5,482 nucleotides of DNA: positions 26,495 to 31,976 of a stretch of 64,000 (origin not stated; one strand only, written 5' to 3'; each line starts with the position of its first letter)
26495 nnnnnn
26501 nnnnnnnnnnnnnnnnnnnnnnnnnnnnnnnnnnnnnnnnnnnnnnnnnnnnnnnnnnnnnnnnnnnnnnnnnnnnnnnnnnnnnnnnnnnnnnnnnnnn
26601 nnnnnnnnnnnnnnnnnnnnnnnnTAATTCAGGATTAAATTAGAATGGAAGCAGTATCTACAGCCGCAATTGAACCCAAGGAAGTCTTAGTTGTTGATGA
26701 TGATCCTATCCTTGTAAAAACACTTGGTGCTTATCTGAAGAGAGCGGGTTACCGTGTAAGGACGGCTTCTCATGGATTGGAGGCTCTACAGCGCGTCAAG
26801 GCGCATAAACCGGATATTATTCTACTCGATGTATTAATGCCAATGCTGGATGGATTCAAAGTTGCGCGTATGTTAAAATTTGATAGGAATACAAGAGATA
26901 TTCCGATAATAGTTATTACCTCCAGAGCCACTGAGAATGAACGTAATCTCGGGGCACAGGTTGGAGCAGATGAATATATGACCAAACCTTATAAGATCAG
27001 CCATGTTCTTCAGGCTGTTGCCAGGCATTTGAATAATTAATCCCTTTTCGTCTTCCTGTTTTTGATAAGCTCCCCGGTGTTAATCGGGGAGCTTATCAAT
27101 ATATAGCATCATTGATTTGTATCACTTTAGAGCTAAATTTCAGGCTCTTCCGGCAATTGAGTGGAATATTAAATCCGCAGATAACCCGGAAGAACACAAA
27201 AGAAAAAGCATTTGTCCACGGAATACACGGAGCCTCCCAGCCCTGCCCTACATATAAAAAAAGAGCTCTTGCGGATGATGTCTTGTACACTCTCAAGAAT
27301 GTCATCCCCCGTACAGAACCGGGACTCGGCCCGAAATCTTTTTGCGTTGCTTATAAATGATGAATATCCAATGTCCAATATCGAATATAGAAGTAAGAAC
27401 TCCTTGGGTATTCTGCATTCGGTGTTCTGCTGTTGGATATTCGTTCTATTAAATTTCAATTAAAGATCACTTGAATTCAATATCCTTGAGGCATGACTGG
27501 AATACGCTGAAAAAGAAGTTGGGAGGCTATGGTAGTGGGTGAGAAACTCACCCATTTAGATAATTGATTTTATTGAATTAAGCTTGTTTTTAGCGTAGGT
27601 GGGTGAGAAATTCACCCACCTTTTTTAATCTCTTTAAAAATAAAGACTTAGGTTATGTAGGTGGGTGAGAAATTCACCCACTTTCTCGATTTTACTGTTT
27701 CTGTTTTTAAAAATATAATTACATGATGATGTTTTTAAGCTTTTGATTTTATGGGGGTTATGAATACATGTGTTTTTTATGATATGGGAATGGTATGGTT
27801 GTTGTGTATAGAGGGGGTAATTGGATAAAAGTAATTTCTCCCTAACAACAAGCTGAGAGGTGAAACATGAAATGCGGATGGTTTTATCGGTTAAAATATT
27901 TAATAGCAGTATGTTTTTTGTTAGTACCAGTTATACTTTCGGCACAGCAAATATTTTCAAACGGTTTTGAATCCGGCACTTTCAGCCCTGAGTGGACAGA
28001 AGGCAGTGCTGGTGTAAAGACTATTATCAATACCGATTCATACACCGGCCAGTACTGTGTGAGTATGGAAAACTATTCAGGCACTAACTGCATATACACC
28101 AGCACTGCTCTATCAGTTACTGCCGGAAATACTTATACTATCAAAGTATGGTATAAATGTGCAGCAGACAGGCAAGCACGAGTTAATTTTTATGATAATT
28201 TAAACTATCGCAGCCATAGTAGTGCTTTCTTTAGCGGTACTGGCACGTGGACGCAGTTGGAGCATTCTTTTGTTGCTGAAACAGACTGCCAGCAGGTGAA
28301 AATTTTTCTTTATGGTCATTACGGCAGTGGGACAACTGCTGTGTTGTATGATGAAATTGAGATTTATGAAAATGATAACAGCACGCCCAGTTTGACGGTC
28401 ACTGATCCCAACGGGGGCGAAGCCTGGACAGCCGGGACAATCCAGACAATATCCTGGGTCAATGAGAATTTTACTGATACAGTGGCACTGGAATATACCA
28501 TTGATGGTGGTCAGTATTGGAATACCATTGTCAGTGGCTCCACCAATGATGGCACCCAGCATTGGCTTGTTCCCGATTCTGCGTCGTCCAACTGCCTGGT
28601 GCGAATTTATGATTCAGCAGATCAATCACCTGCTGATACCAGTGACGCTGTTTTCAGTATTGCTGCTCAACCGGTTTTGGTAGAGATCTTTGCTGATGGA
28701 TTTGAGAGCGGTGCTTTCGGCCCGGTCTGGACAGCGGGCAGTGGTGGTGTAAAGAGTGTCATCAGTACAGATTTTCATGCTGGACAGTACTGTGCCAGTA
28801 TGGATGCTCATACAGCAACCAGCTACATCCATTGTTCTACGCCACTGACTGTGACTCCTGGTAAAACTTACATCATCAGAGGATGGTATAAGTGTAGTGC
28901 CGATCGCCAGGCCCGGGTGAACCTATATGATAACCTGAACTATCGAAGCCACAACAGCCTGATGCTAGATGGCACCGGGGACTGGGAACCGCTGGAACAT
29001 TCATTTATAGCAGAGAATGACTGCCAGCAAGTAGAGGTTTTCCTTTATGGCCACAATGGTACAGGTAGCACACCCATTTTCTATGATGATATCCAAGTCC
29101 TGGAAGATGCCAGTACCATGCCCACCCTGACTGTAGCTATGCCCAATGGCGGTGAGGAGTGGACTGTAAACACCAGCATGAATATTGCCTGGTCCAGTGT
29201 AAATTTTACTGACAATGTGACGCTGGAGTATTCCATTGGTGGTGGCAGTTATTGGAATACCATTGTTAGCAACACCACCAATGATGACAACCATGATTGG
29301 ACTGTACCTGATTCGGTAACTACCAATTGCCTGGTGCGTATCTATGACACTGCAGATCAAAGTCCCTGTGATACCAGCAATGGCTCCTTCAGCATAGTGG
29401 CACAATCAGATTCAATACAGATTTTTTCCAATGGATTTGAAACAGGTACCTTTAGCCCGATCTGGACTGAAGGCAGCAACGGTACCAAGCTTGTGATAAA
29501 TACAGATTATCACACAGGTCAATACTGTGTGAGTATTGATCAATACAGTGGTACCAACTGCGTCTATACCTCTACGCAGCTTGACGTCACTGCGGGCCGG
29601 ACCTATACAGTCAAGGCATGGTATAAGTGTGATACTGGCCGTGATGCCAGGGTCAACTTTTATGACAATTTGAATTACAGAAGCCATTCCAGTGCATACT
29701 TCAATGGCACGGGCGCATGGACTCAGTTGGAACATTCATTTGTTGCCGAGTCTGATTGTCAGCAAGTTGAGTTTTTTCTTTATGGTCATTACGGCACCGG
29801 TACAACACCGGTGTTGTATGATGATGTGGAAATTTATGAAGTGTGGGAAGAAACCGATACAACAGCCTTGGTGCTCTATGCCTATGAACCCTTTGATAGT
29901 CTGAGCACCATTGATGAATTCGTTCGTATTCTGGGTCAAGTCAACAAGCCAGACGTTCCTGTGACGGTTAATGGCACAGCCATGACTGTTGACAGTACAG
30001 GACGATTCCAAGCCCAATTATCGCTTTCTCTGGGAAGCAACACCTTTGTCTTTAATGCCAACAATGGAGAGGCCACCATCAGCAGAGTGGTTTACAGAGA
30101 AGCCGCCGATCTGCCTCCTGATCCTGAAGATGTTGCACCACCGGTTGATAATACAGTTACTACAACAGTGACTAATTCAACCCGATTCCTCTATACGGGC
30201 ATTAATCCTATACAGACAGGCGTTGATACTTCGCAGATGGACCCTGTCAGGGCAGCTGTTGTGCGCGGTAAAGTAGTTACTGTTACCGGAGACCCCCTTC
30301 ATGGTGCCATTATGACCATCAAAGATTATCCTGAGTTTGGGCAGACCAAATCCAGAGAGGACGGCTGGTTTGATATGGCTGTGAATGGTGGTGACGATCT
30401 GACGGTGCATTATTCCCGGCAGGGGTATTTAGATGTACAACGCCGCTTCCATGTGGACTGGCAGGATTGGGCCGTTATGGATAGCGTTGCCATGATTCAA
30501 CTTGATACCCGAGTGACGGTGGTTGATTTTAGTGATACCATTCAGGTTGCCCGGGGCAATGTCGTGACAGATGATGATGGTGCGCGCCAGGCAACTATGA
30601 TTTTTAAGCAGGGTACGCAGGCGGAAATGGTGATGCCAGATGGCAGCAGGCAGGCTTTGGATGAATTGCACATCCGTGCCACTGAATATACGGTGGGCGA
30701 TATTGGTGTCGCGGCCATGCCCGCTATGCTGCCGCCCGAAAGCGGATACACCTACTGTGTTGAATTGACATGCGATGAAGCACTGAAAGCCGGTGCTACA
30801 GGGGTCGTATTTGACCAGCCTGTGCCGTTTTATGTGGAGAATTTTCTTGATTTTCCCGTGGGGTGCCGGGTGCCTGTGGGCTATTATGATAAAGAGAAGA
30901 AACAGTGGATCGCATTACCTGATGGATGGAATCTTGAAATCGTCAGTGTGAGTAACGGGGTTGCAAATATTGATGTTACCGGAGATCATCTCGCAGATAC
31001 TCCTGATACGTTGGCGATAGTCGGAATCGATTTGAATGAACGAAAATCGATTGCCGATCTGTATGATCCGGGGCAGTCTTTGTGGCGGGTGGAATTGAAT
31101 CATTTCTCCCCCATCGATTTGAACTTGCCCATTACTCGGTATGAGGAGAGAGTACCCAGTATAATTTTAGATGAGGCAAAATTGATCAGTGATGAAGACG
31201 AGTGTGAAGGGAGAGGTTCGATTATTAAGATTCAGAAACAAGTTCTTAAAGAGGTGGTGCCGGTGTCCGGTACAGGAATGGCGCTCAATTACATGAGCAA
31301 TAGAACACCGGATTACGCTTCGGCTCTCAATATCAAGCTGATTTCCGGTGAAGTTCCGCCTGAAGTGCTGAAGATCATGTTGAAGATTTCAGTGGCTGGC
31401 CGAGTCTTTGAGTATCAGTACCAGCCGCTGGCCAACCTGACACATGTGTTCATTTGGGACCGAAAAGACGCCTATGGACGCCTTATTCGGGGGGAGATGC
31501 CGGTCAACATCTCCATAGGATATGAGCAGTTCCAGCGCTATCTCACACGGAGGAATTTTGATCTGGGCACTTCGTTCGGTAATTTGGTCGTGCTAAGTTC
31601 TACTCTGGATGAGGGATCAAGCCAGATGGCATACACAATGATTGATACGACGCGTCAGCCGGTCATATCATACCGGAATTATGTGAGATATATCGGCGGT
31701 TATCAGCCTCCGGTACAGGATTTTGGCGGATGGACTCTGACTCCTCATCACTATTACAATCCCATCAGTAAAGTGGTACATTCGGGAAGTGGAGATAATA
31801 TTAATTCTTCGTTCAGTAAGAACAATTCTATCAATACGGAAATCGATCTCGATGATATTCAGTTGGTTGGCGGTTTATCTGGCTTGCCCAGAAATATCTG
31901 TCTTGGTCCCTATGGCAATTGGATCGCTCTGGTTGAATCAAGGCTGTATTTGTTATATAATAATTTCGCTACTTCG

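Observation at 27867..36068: Teneurin-like architecture (TTR-like, NHL, YD shell, RHS core, toxin) with a Sec signal peptide and no recognisable dedicated secretion partner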

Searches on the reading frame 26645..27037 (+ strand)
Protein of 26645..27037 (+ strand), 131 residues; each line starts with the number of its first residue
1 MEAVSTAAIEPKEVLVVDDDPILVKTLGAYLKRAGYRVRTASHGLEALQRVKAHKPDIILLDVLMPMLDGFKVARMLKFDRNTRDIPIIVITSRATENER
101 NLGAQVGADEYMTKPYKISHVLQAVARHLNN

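Call 14: search_protein_families(library=pfam, proteins=[window:26645-27037:+], max_evalue=0.01)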
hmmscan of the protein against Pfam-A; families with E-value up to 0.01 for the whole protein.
window:26645-27037:+ (131 aa): 3 families
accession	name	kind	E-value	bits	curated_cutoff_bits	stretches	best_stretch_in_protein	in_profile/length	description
PF00072.30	Response_reg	-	5.4e-28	97.8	30.2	1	14-125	1-110/111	Response regulator receiver domain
PF23198.2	PDE8A_N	-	0.003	17.9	29.6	1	18-99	17-99/147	PDE8A-like, N-terminal domain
PF02310.24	B12-binding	-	0.004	17.4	32.1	1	21-90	14-86/121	B12 binding domain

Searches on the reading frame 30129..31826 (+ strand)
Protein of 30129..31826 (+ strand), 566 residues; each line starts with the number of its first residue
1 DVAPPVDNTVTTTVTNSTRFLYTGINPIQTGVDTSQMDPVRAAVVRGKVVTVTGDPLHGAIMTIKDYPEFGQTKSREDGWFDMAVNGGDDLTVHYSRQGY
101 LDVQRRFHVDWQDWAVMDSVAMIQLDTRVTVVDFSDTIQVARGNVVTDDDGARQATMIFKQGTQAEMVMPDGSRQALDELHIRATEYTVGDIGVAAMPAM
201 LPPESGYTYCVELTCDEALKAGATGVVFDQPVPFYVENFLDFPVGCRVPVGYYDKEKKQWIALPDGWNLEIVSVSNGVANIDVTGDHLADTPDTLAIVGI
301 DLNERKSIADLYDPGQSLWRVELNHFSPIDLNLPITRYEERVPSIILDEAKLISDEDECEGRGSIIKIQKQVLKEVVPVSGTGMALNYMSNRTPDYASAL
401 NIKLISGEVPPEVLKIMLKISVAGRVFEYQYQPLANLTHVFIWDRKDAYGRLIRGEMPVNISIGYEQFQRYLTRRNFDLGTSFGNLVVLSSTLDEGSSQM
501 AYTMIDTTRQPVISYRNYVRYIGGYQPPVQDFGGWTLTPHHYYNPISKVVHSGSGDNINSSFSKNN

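Call 25: find_related_loci(query=A2, collection=genome_contigs, flank=10000)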
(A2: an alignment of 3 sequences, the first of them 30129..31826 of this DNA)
Query A2 (566 aa) in genome_contigs; peptide patterns used: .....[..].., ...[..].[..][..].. (x = any residue, [..] = any of these).
160 stretches matched a pattern; 118 encode a relative of the query (tblastn E <= 1e-3); the best 80 are kept; 80 distinct loci.
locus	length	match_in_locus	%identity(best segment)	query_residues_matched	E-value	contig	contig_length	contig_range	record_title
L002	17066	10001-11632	46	2-555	5e-154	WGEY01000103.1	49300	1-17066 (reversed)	MAG: Deltaproteobacteria bacterium isolate S146_62 k151_793727, whole genome shotgun sequence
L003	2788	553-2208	45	2-555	3e-154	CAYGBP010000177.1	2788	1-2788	MAG TPA_asm: uncultured Nitrospirota bacterium isolate ERP108616_co2_62 genome assembly, contig: NODE_91164_length_2788_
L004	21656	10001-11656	47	2-555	8e-144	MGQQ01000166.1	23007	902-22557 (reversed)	MAG: Deltaproteobacteria bacterium RBG_16_49_23 RBG_16_scaffold_954, whole genome shotgun sequence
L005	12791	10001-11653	45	2-561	2e-143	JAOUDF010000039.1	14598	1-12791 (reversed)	MAG: Nitrospirota bacterium isolate 4_1_Jan_SF_Bin16 4_1_Jan_SF_Bin16_scaffold_1353_c1, whole genome shotgun sequence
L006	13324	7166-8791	45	2-554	3e-143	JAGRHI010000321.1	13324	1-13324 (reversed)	MAG: Candidatus Competibacteraceae bacterium isolate HKST-UBA195 2015-01-06_1_(paired)_contig_205199, whole genome shotg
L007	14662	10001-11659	43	3-561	6e-142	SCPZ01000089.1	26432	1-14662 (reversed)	MAG: Methylobacter sp. isolate DP16D_bin.19 DP16D_bin.19-69121, whole genome shotgun sequence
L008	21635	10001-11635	44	2-555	4e-142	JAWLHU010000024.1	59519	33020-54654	MAG: Symbiobacteriaceae bacterium isolate 30dZY2.bin.8 NODE_800_length_59519_cov_36.160502, whole genome shotgun sequenc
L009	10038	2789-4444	45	2-555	8e-142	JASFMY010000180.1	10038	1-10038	MAG: Ignavibacteria bacterium isolate D0817S12remetaG_Bin_1194 D0817S12remetaG_FD_scaffold_379_c1, whole genome shotgun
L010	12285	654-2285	44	2-555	5e-141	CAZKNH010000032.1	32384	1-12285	MAG TPA_asm: uncultured Gammaproteobacteria bacterium isolate SRP268622_co1_209 genome assembly, contig: NODE_2666_lengt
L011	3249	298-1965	43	2-564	4e-147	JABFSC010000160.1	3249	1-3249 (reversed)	MAG: Deltaproteobacteria bacterium isolate S-RSF-IL-11 seq_18333, whole genome shotgun sequence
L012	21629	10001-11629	43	2-555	1e-140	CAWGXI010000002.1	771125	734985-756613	MAG: uncultured Actinomycetota bacterium isolate MFD02416.bin.1.262 genome assembly, contig: contig_10761, whole genome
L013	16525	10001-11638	44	3-556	1e-140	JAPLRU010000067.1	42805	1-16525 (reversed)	MAG: Methylobacter sp. isolate LacPavin_0419_WC53_MAG_49_11 LacPavin_0419_WC53_scaffold_85173, whole genome shotgun sequ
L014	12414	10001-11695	44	2-555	3e-140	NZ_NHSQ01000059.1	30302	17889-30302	Thiocystis minor strain DSM 178 scaffold0059, whole genome shotgun sequence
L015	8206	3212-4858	44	2-555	2e-140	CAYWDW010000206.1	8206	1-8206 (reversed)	MAG TPA_asm: uncultured Heliobacteriaceae bacterium isolate binchicken_co27_206 genome assembly, contig: NODE_15355_leng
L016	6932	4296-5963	43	2-562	3e-140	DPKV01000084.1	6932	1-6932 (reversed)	MAG TPA_asm: Anaerolineaceae bacterium isolate UBA10909 contig_42269, whole genome shotgun sequence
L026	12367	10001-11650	44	1-557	2e-134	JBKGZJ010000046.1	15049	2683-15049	MAG: Thiohalophilus sp. isolate C5M10_10 NODE_1650_length_15049_cov_7.655662, whole genome shotgun sequence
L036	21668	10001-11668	41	2-561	1e-131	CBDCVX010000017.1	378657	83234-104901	MAG: Longimicrobiales bacterium isolate a0b5b817-e2af-4f96-8917-99eef08e4199 genome assembly, contig: contig_17, whole g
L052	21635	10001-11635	41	2-555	5e-126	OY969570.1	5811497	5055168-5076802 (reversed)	MAG: uncultured Gemmatimonadales bacterium isolate MFD02840.bin.c.1 genome assembly, chromosome: 1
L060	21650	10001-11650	42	2-555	7e-125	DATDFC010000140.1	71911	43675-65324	MAG TPA_asm: Gemmatimonadales bacterium isolate SMAG_U216 k141_395450, whole genome shotgun sequence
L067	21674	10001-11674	42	2-555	1e-120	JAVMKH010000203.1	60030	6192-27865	MAG: Candidatus Contendobacter sp. isolate SCELSE-6-Con G12SPAdes_bin.052_0000000203, whole genome shotgun sequence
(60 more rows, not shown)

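Call 79: search_protein_families(library=pfam, proteins=[L060:16867-17370:+, L060:17381-18589:+, L060:18589-19026:+, L060:19013-19402:+, L013:3277-3702:-, L013:3938-5149:-, L036:7298-7750:-, L052:4155-5348:+, L026:5834-6460:+, L067:15792-16181:+], max_evalue=0.001)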
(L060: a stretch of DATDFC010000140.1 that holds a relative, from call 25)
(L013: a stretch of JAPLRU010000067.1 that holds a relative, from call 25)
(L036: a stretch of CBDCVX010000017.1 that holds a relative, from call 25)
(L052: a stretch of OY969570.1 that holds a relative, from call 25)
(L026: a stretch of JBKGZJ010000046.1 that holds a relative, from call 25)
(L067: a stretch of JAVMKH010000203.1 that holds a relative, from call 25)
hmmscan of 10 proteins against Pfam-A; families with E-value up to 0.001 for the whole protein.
L060:16867-17370:+ (168 aa): 2 families
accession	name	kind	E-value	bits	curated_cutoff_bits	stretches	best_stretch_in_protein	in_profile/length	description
PF08334.16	T2SSG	-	8.2e-41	138.9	21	1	56-167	1-108/108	Type II secretion system (T2SS), protein G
PF07963.17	N_methyl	-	2e-06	27.6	21.2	1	32-53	5-26/27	Prokaryotic N-terminal methylation motif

L060:17381-18589:+ (403 aa): 1 family
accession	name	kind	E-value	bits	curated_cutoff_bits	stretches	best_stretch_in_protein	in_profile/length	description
PF00482.28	T2SSF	-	5.9e-50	168.9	25.2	2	70-191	2-125/125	Type II secretion system (T2SS), protein F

L060:18589-19026:+ (146 aa): 2 families
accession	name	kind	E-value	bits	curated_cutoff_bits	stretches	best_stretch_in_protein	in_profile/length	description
PF07963.17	N_methyl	-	2e-07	30.7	21.2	1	2-24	4-26/27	Prokaryotic N-terminal methylation motif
PF12019.13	GspH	-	1.9e-06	28.7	21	1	40-123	1-91/108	Type II transport protein GspH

L060:19013-19402:+ (130 aa): 1 family
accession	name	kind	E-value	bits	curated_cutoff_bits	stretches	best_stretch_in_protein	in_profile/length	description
PF07963.17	N_methyl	-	2.1e-07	30.7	21.2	1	5-29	3-27/27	Prokaryotic N-terminal methylation motif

L013:3277-3702:- (142 aa): 2 families
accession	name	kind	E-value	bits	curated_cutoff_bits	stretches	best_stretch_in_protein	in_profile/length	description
PF08334.16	T2SSG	-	6.2e-44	148.9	21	1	34-141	1-108/108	Type II secretion system (T2SS), protein G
PF07963.17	N_methyl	-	7.3e-08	32.1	21.2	1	8-31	3-26/27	Prokaryotic N-terminal methylation motif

L013:3938-5149:- (404 aa): 1 family
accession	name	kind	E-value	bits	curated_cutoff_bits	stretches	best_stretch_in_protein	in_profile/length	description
PF00482.28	T2SSF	-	1.2e-58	197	25.2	2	69-193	1-125/125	Type II secretion system (T2SS), protein F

L036:7298-7750:- (151 aa): 2 families
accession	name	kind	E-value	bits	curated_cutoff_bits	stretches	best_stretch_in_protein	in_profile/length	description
PF08334.16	T2SSG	-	5.1e-38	129.9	21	1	40-151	1-108/108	Type II secretion system (T2SS), protein G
PF07963.17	N_methyl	-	2.6e-07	30.3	21.2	1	17-37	6-26/27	Prokaryotic N-terminal methylation motif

L052:4155-5348:+ (398 aa): 1 family
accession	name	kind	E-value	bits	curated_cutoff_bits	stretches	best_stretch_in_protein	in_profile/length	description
PF00482.28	T2SSF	-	4.2e-53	179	25.2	2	65-186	2-125/125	Type II secretion system (T2SS), protein F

L026:5834-6460:+ (209 aa): 2 families
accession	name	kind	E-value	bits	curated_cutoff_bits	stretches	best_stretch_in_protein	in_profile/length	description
PF08334.16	T2SSG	-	3.9e-38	130.3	21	1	103-207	3-108/108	Type II secretion system (T2SS), protein G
PF07963.17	N_methyl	-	1.7e-08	34.1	21.2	1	74-98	2-26/27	Prokaryotic N-terminal methylation motif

L067:15792-16181:+ (130 aa): 1 family
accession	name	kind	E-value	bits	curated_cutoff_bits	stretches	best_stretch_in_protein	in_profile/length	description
PF08334.16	T2SSG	-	1.7e-21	76.8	21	1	31-130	10-108/108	Type II secretion system (T2SS), protein G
